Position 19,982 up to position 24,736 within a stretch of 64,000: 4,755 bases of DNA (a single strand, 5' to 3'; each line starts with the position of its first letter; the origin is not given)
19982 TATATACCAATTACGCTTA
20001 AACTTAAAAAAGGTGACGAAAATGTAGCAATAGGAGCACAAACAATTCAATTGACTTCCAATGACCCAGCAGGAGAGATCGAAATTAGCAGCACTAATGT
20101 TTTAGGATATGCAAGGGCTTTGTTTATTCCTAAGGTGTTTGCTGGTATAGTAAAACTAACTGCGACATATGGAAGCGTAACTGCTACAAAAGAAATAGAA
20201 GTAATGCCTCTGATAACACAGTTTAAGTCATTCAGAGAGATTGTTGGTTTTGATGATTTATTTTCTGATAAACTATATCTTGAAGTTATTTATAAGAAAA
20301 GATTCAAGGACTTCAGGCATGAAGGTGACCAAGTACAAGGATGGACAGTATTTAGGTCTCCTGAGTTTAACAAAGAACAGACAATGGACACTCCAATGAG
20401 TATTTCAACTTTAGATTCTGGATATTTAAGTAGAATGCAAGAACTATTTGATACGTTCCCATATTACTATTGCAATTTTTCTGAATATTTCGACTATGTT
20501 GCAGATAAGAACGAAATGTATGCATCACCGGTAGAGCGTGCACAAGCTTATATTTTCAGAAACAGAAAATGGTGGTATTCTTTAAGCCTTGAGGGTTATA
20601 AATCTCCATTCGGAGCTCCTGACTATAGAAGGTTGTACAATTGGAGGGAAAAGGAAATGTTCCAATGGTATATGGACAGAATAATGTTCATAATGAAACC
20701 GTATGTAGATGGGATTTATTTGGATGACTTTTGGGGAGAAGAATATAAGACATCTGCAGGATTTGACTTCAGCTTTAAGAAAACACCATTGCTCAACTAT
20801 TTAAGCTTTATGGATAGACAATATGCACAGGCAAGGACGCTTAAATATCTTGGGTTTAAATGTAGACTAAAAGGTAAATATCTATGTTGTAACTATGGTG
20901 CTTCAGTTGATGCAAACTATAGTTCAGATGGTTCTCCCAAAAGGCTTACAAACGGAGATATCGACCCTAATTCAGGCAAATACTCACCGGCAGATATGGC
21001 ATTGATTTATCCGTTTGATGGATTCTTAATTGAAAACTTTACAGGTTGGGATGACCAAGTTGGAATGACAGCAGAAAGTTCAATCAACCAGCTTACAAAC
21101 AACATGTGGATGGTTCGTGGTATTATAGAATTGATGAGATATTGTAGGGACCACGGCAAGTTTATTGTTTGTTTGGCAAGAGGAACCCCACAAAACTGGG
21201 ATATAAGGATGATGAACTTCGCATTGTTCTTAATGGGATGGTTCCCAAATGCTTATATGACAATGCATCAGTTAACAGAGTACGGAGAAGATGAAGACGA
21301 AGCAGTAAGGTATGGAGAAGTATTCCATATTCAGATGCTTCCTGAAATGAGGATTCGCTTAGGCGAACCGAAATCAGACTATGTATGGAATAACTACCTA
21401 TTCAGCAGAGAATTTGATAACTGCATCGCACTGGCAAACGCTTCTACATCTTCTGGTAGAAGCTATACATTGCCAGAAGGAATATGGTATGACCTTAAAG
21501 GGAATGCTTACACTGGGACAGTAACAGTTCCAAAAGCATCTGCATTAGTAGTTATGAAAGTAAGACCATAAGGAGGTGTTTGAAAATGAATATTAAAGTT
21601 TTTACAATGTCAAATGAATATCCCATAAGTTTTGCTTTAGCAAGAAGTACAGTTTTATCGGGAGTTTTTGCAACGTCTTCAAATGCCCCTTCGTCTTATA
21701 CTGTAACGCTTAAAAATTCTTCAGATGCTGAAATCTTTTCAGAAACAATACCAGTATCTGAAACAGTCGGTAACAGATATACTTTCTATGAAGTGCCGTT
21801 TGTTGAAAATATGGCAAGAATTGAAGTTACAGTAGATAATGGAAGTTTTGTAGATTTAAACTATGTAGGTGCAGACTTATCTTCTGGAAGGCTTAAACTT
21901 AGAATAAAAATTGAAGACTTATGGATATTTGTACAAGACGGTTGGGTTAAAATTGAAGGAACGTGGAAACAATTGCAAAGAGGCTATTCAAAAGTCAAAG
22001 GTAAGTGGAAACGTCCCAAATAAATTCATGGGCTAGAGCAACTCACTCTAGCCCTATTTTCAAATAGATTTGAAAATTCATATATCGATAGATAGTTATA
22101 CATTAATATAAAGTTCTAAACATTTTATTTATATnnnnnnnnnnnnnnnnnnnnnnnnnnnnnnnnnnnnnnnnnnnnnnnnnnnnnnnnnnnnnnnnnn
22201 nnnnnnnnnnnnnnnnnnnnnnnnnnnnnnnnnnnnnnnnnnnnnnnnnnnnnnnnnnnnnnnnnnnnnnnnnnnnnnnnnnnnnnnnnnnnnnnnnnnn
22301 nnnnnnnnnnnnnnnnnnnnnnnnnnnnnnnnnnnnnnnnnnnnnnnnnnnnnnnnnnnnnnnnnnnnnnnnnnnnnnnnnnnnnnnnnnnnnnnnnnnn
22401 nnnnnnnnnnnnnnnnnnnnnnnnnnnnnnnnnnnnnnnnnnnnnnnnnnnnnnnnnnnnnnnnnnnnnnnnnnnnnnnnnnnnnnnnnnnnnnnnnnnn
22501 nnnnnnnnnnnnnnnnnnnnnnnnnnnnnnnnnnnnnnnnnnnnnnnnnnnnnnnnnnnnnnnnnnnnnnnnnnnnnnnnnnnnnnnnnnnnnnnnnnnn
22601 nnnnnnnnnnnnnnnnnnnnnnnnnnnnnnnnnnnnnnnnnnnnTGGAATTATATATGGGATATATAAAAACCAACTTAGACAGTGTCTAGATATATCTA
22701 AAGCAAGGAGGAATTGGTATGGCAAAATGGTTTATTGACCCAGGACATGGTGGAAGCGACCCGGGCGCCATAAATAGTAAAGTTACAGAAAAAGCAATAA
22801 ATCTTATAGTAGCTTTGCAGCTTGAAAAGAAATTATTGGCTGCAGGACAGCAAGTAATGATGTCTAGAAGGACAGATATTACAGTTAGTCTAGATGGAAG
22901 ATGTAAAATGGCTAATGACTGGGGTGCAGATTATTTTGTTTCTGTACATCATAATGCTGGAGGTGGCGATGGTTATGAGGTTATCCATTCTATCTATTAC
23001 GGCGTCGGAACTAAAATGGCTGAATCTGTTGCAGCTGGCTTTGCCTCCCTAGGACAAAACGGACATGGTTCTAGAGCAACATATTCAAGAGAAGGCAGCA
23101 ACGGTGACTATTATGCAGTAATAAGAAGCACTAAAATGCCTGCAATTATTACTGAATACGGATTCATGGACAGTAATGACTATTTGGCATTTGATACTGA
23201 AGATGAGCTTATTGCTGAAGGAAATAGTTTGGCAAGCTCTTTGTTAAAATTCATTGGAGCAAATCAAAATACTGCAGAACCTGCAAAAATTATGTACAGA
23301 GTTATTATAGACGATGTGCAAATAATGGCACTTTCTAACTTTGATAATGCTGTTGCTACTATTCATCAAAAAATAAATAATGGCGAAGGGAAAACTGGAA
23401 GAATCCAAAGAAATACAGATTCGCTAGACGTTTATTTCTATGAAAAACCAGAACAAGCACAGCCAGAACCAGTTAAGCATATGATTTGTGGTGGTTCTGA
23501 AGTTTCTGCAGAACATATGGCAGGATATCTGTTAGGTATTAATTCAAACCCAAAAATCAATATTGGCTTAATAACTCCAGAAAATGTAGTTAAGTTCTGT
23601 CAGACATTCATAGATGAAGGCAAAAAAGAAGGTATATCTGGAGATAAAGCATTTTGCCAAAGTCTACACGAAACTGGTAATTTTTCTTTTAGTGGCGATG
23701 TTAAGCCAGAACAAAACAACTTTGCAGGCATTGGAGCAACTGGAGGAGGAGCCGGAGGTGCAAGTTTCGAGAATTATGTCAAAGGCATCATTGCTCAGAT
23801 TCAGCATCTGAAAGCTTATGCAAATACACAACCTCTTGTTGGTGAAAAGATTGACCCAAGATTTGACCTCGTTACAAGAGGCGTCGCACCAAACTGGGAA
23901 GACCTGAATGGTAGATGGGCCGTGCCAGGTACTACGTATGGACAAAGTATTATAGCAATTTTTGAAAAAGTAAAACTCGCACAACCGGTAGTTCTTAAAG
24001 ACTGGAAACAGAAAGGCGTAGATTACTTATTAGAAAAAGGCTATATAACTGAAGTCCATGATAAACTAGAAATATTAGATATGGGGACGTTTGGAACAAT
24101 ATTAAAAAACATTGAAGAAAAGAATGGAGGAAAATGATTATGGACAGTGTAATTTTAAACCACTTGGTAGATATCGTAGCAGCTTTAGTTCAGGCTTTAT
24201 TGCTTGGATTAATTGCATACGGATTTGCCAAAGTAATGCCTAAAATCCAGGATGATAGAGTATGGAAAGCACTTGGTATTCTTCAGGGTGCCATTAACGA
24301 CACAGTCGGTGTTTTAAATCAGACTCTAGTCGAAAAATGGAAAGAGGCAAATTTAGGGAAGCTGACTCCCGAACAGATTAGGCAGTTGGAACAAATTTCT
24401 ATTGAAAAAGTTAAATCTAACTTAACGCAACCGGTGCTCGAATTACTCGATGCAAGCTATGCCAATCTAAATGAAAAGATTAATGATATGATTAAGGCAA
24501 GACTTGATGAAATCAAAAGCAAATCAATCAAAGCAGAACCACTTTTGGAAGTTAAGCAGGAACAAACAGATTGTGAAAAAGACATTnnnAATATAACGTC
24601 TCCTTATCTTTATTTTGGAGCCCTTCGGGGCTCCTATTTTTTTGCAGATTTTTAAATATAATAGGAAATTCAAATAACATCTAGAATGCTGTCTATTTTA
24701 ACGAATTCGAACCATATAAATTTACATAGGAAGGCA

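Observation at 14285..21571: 2,428-aa tail protein with putative polysaccharide hydrolase barrels at both ends and multiple CBM-like modules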

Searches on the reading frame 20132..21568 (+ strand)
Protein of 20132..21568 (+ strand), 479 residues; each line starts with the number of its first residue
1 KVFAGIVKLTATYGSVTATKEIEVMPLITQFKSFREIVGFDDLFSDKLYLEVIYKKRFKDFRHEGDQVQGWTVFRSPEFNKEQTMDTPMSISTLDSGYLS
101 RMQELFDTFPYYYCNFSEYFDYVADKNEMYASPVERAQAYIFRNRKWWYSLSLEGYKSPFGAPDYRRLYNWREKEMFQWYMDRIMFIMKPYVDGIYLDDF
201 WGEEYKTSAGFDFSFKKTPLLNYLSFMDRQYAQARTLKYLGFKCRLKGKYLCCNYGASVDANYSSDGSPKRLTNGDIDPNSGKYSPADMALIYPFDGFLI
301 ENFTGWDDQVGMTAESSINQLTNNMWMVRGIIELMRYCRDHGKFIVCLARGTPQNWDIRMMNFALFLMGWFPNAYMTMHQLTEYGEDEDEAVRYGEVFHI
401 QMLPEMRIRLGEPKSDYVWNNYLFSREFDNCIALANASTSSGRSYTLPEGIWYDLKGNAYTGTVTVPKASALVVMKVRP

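Call 9: search_protein_families(library=pfam, proteins=[window:20132-21568:+], max_evalue=10)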
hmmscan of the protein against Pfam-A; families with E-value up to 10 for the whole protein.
window:20132-21568:+ (479 aa): 2 families
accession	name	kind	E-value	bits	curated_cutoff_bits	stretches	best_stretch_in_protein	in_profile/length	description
PF14885.12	GHL15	-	3.5e-07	30.9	27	1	111-429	10-268/271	Hypothetical glycosyl hydrolase family 15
PF21365.3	Glyco_hydro_31_3rd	-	0.15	13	24.4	1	440-466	41-68/87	Glycosyl hydrolase family 31 C-terminal domain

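Call 11: search_solved_structures(query=window:20282-21568:+, max_evalue=10)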
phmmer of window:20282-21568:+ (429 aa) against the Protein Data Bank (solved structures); distinct sequences matched with E-value up to 10: 0.

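Call 19: find_homologous_proteins(query=window:20402-21568:+, max_evalue=0.001)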
Query window:20402-21568:+: 1267 candidates shared short words with the query, none scored E <= 0.001.

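Call 30: search_protein_representatives(protein=window:20282-21568:+)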
Query: 429 residues. Proteins with E-value up to 0.001 (for the whole library): 12; up to 1e-10: 7; up to 1e-30: 6. The best 12 are listed.
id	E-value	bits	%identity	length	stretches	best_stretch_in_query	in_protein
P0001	0.0e+00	1017.7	100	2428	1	1-429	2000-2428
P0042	1.3e-53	199.4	37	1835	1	12-428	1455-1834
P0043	6.6e-50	187.2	36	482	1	2-429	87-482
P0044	6.7e-49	183.9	36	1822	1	14-429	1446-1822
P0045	1.2e-48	183.1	37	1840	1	18-429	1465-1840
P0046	5.1e-40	154.6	36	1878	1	1-429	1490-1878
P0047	1.9e-28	116.4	33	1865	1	16-429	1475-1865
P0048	1.1e-10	58.0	39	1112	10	196-229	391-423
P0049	4.1e-07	46.1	36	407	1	344-425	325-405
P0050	1.2e-04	38.0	35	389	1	355-429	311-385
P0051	1.3e-04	37.8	31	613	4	384-429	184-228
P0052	2.0e-04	37.3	40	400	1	353-420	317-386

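Call 35: find_related_loci(query=A2, collection=viral_contigs, flank=10000)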
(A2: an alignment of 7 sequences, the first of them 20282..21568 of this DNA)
Query A2 (429 aa) in viral_contigs; peptide patterns used: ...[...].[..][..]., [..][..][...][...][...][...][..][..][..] (x = any residue, [..] = any of these).
123 stretches matched a pattern; 9 encode a relative of the query (tblastn E <= 1e-3); 9 distinct loci.
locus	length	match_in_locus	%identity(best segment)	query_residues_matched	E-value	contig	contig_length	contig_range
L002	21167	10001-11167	33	1-429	1e-65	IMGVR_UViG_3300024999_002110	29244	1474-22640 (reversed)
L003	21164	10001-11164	32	1-429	2e-62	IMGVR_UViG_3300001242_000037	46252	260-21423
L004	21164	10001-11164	32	1-429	2e-62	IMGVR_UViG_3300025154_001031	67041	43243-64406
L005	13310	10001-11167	33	1-429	1e-65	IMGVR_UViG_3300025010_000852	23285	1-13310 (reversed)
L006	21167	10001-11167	33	1-429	1e-65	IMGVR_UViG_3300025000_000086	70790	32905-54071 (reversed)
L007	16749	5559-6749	32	1-429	6e-59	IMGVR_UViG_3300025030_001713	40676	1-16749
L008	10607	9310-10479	32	1-429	2e-58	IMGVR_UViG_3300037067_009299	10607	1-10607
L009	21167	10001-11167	32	1-429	3e-51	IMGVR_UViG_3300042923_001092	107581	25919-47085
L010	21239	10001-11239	27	1-429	2e-38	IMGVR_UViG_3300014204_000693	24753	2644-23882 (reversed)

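Call 44: search_protein_families(library=pfam, proteins=[L002:5858-6247:+, L002:6266-6709:+, L002:6707-7462:+, L002:7460-8149:+, L002:8177-8626:+, L002:8645-9142:+, L002:9146-9673:+, L002:9671-9931:+, L007:3726-4184:+, L007:4203-4694:+], max_evalue=1)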
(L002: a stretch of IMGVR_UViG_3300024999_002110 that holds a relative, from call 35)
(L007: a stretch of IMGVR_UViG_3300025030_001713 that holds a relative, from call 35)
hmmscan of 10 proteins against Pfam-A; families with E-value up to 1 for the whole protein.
L002:5858-6247:+ (130 aa): 1 family
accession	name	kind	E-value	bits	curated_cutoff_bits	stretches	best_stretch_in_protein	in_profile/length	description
PF03768.21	Attacin_N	-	0.19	12.3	23.9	1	5-56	7-56/64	Attacin, N-terminal region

L002:6266-6709:+ (148 aa): 0 families

L002:6707-7462:+ (252 aa): 1 family
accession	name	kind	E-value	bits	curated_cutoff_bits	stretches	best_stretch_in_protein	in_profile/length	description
PF06668.17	ITI_HC_C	-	0.014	15.4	27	1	28-76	103-151/189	Inter-alpha-trypsin inhibitor heavy chain C-terminus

L002:7460-8149:+ (230 aa): 0 families

L002:8177-8626:+ (150 aa): 1 family
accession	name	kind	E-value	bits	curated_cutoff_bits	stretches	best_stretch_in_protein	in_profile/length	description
PF02018.23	CBM_4_9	-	0.00028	21.7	25.9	1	3-96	2-92/136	Carbohydrate binding domain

L002:8645-9142:+ (166 aa): 1 family
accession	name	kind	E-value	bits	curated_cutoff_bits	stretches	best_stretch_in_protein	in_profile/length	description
PF03621.18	MbtH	-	0.0018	18.1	27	1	8-29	20-41/53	MbtH-like protein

L002:9146-9673:+ (176 aa): 2 families
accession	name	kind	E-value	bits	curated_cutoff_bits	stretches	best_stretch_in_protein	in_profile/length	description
PF16537.11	T2SSB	-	0.17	12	28.4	1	37-76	10-50/60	Type II secretion system protein B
PF02018.23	CBM_4_9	-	0.29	11.9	25.9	0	2-143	4-131/136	Carbohydrate binding domain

L002:9671-9931:+ (87 aa): 1 family
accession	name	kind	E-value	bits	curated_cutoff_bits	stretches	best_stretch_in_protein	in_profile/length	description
PF09134.16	Invasin_D3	-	0.08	13.9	33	1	21-83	32-94/98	Invasin, domain 3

L007:3726-4184:+ (153 aa): 0 families

L007:4203-4694:+ (164 aa): 0 families

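Call 52: predict_structure(alignment_id=A4)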
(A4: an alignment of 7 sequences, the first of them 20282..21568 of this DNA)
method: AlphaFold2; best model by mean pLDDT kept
length: 429 residues; sequences in the alignment: 7
mean_pLDDT: 56.7   pTM: 0.63
mean pLDDT of the five models: 56.7, 54.8, 53.7, 46.7, 40.1
residues with pLDDT >= 90: 20; 70-90: 113; 50-70: 117; < 50: 179
segments of 3 or more residues with pLDDT < 50: 1-68, 71-86, 101-117, 154-171, 209-232, 255-262, 330-357
pLDDT, mean of each block of 10 residues (from residue 1): 28 25 31 30 34 33 40 35 46 60 33 41 67 65 61 45 40 60 76 79 62 40 38 58 77 50 56 64 79 75 60 80 68 40 36 44 80 86 83 91 81 87 77
secondary structure, 60 per line:
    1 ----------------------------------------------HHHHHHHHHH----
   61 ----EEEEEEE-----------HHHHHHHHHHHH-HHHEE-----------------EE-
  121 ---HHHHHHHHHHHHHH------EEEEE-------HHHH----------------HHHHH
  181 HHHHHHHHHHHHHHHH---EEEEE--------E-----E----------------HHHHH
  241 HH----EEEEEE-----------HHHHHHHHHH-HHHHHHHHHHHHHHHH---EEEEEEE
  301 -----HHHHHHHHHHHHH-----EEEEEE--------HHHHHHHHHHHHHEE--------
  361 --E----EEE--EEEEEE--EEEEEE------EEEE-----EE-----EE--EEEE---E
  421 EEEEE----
elements in order: H47-56 E65-71 H83-94 H124-137 E144-148 H156-159 H176-196 E200-204 H236-242 E247-252 H264-273 H275-290 E294-300 H306-318 E324-329 H338-350 E368-370 E373-378 E381-386 E393-396 E413-416 E420-425

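Call 55: fold_search(model_id=the predicted structure, library=pdb)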
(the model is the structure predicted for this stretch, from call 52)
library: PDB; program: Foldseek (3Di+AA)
matches with E <= 10: 1131; with E <= 0.001: 29
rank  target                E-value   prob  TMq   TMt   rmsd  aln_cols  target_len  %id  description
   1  9joc                  4.4e-09  1.00  0.43  0.49   7.0       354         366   14  CRYSTAL STRUCTURE OF ENDO-1,3-FUCANASE (FUN168D) FROM GH168 FAMILY (released 2024-11-27)
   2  9jog_A                6.6e-09  1.00  0.39  0.44   8.7       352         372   13  COMPLEX STRUCTURE OF ENDO-1,3-FUCANASE (FUN168D) WITH FUCOTETRAOSE FROM HOLOTHURIA TUBULOSA (released 2024-11-27)
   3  9jof_A                7.4e-09  1.00  0.41  0.47   7.9       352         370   12  COMPLEX STRUCTURE OF ENDO-1,3-FUCANASE (FUN168D) FROM GH168 FAMILY WITH FUCOTRIOSE (released 2024-11-27)
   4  9nhf_A                1.1e-08  1.00  0.39  0.46   7.9       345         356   17  The structure of a family 168 glycoside hydrolase from the marine bacterium Muricauda eckloniae. (released 2025-06-11)
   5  8rg3_B                2.0e-08  1.00  0.38  0.44   7.9       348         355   15  Crystal structure of PbFucA from Planctomycetes bacterium K23_9 in P 1 21 1 (released 2025-01-01)
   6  8rg3_A                3.8e-08  1.00  0.39  0.46   6.8       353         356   15  Crystal structure of PbFucA from Planctomycetes bacterium K23_9 in P 1 21 1 (released 2025-01-01)
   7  9f9v_A                5.7e-08  1.00  0.35  0.41   8.0       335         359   15  Crystal structure of 892_05174 from Planctomycetota strain 892 (released 2025-01-08)
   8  9jom                  6.0e-08  1.00  0.38  0.44   8.2       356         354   16  STRUCTURE OF ENDO-1,3-FUCANASE FUN168E FROM GH168 FAMILY (released 2024-11-27)
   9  8rg5_A                6.7e-08  1.00  0.37  0.43   7.6       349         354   17  Crystal structure of PbFucA from Planctomycetes bacterium K23_9 in P 4 21 2 (released 2025-01-01)
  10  9f9v_B                7.1e-08  1.00  0.34  0.40   8.6       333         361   16  Crystal structure of 892_05174 from Planctomycetota strain 892 (released 2025-01-08)
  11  9joo_A                1.0e-07  1.00  0.39  0.46   7.2       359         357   16  COMPLEX STRUCTURE OF ENDO-1,3-FUCANASE (FUN168E) WITH FUCOTETRAOSES (released 2024-11-27)
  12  8rg5_B                2.4e-07  1.00  0.38  0.45   7.4       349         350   16  Crystal structure of PbFucA from Planctomycetes bacterium K23_9 in P 4 21 2 (released 2025-01-01)
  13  8dge_A                3.1e-06  1.00  0.20  0.14  16.8       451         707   13  BoGH13ASus from Bacteroides ovatus (released 2023-05-24)
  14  8dl2_C                8.8e-06  0.99  0.19  0.13  17.3       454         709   12  BoGH13ASus from Bacteroides ovatus bound to acarbose (released 2023-05-24)
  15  8dl1_D                2.4e-05  0.98  0.19  0.13  16.8       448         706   13  BoGH13ASus-E523Q from Bacteroides ovatus bound to maltoheptaose (released 2023-05-24)
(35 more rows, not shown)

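Call 82: search_solved_structures(query=A4, max_evalue=10, show_alignments=3)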
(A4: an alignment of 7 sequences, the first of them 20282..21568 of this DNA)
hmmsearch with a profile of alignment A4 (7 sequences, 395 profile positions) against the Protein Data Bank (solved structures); distinct sequences matched with E-value up to 10: 2.
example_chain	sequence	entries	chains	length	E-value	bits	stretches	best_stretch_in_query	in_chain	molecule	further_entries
9nhf_A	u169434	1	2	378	1.6e-06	30.8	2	280-358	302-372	Glycosyl hydrolase-like family 15 (GHL15) protein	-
9f9v_A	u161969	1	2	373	0.00015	24.4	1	50-351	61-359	Putative secreted protein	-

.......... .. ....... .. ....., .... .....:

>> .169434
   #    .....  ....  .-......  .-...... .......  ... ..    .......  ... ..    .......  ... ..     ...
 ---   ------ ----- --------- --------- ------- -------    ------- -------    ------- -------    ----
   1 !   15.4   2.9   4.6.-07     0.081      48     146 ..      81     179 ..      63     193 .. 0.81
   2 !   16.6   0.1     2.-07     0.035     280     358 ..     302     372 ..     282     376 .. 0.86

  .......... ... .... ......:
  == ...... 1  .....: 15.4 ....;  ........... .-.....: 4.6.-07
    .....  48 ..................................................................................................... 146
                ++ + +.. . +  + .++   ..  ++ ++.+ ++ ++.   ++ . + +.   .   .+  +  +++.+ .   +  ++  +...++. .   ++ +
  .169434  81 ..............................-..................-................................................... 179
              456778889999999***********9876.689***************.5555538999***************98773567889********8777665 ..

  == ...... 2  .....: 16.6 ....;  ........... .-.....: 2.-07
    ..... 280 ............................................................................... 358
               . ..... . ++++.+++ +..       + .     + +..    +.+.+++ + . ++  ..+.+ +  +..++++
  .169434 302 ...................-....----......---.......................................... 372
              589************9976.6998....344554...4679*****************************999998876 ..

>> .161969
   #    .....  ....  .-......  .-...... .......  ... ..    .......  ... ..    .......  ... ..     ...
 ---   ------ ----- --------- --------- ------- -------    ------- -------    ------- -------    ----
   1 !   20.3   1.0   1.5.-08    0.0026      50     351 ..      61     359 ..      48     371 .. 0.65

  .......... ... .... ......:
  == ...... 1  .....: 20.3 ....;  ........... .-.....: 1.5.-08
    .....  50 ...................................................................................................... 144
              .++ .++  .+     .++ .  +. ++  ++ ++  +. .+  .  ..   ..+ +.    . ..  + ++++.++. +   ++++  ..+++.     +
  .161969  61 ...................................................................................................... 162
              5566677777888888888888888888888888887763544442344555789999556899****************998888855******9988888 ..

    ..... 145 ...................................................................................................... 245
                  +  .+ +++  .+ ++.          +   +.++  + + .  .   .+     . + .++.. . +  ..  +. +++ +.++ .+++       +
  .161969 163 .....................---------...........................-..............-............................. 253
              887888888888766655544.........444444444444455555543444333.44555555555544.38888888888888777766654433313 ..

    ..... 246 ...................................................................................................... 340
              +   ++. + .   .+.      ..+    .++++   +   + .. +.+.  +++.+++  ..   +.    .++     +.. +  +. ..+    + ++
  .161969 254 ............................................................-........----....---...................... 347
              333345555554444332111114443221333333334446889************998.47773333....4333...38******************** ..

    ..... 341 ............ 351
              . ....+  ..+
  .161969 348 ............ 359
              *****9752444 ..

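Call 85: search_protein_families(library=pfam, proteins=[L003:5648-11164:+, L007:1221-6749:+, L008:4942-10479:+, L009:5534-11167:+, L010:5537-11239:+], max_evalue=0.1)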
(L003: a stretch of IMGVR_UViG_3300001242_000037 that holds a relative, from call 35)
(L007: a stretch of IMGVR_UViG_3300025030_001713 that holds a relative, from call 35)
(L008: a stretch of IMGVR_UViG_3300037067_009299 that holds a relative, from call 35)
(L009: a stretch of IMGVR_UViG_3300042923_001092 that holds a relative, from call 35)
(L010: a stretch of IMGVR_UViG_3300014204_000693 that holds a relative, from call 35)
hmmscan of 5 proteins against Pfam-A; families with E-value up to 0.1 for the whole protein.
L003:5648-11164:+ (1839 aa): 3 families
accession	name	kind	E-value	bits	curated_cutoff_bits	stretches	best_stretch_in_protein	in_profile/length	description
PF14885.12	GHL15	-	1.1e-09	39.1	27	1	1530-1791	37-269/271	Hypothetical glycosyl hydrolase family 15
PF02018.23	CBM_4_9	-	9.5e-08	32.9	25.9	1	854-977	3-127/136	Carbohydrate binding domain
PF09134.16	Invasin_D3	-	0.00048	21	33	1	1348-1426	16-95/98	Invasin, domain 3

L007:1221-6749:+ (1843 aa): 2 families
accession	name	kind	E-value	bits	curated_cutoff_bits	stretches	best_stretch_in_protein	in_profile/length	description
PF14885.12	GHL15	-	2.2e-09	38.1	27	1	1510-1795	22-269/271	Hypothetical glycosyl hydrolase family 15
PF09134.16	Invasin_D3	-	0.00044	21.1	33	1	1358-1421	32-95/98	Invasin, domain 3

L008:4942-10479:+ (1846 aa): 3 families
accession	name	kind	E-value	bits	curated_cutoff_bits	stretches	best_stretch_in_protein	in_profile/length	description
PF02018.23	CBM_4_9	-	1.6e-11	45.2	25.9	1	1173-1317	2-133/136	Carbohydrate binding domain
PF14885.12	GHL15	-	1.4e-07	32.2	27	1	1541-1798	40-269/271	Hypothetical glycosyl hydrolase family 15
PF09134.16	Invasin_D3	-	0.046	14.7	33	0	1351-1422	14-84/98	Invasin, domain 3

L009:5534-11167:+ (1878 aa): 2 families
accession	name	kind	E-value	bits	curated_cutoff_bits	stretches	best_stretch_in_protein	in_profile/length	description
PF02018.23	CBM_4_9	-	0.0037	18.1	25.9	0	921-997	50-130/136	Carbohydrate binding domain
PF14885.12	GHL15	-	0.01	16.2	27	1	1540-1827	11-268/271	Hypothetical glycosyl hydrolase family 15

L010:5537-11239:+ (1901 aa): 2 families
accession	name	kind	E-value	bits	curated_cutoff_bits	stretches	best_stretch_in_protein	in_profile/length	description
PF02018.23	CBM_4_9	-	2.1e-07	31.9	25.9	2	875-1005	2-129/136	Carbohydrate binding domain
PF14885.12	GHL15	-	0.018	15.4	27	1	1776-1853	212-269/271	Hypothetical glycosyl hydrolase family 15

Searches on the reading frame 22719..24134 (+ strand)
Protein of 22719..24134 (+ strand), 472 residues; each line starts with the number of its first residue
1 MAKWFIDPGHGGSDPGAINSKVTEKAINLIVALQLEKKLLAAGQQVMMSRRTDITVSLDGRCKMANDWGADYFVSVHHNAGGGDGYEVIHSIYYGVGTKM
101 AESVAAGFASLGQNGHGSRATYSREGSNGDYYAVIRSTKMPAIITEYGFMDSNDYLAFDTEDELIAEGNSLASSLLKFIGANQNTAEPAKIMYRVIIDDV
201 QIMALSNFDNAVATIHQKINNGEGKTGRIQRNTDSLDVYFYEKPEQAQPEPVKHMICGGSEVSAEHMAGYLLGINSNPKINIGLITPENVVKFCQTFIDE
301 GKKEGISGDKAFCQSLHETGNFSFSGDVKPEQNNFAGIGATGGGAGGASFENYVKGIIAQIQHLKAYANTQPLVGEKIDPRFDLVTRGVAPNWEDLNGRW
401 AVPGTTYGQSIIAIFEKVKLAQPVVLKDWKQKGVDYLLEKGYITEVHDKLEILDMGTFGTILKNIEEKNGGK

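Call 26: search_protein_families(library=phrogs, proteins=[window:22719-24134:+], max_evalue=0.00001)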
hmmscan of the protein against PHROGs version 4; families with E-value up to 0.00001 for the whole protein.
window:22719-24134:+ (472 aa): 6 families
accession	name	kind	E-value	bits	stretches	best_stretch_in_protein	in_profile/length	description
phrog_435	-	lysis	9.3e-50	171.1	1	1-429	112-457/556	endolysin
phrog_2742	-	lysis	2.5e-27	97.1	1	1-188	1-190/318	endolysin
phrog_8124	-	lysis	2.6e-25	90.3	1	287-419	28-179/205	endolysin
phrog_15001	-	lysis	4.4e-19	69.8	1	250-414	209-365/367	endolysin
phrog_12727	-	lysis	2.5e-10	41.2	1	1-194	162-357/393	endolysin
phrog_17214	-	lysis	2.2e-08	35.1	1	1-154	1-165/322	endolysin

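Call 91: search_protein_families(library=pfam, proteins=[window:22719-24134:+], max_evalue=0.01)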
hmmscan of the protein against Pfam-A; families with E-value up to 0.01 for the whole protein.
window:22719-24134:+ (472 aa): 2 families
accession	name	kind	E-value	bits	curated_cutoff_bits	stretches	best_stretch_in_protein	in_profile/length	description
PF01520.23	Amidase_3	-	1.3e-34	120.2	27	1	5-154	2-150/174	N-acetylmuramoyl-L-alanine amidase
PF01832.25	Glucosaminidase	-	1.2e-07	32.8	30.2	1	295-419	2-122/123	Mannosyl-glycoprotein endo-beta-N-acetylglucosaminidase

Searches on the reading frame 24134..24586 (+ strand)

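Call 91: search_protein_families(library=pfam, proteins=[window:24134-24586:+], max_evalue=0.01)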
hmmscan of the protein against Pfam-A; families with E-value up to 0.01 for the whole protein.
window:24134-24586:+ (151 aa): 1 family
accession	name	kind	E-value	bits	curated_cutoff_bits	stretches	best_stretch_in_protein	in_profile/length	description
PF01076.25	Mob_Pre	-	0.0062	16.8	25.5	1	66-131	9-77/196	Plasmid recombination enzyme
